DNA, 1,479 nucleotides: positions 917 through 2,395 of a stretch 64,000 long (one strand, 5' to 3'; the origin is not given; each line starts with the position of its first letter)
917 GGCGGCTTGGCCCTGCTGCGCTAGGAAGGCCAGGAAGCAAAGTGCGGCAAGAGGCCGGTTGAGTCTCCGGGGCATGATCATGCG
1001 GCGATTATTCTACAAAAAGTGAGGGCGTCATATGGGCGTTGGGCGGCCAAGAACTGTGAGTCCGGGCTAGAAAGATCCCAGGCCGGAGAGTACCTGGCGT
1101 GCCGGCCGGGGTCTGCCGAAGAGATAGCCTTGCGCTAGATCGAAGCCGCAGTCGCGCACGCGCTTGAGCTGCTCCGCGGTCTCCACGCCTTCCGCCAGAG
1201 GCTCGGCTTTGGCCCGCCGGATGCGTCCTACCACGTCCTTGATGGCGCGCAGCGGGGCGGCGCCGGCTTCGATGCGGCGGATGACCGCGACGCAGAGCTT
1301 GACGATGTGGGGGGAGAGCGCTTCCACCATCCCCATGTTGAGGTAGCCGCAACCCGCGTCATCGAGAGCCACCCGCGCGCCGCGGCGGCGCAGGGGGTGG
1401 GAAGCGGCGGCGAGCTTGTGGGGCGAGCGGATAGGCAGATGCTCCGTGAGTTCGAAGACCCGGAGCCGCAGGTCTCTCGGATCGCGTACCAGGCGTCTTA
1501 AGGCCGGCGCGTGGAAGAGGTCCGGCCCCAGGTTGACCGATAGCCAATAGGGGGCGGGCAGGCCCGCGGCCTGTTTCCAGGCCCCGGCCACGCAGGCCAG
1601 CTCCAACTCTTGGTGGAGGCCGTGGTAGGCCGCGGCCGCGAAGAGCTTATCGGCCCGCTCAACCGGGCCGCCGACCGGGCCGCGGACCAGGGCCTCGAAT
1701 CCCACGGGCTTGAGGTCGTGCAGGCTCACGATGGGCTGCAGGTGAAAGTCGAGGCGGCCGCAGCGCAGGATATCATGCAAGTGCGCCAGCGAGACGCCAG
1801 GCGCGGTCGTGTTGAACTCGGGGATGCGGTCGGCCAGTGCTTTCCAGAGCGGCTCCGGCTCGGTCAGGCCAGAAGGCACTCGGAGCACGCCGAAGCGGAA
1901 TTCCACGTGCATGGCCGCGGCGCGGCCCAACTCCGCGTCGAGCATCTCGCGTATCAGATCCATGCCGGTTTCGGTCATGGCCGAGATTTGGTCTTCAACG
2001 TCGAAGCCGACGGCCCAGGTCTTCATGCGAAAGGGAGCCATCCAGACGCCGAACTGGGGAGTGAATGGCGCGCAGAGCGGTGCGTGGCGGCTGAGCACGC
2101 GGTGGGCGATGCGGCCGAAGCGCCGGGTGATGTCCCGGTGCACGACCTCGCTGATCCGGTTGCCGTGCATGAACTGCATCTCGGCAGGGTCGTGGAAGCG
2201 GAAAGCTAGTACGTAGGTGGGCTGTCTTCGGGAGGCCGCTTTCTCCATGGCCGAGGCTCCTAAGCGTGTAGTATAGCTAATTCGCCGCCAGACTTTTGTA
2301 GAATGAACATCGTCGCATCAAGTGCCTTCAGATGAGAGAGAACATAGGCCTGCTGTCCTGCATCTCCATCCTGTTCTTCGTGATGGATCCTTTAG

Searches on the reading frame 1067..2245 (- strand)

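Call 26: search_protein_families(library=pfam, proteins=[window:1067-2245:-], max_evalue=0.0001)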
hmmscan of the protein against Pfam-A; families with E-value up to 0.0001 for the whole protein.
window:1067-2245:- (392 aa): 1 family
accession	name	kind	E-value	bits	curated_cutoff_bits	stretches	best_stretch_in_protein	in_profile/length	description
PF00563.25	EAL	-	5.8e-35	121.2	31.3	1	160-379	8-236/236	EAL domain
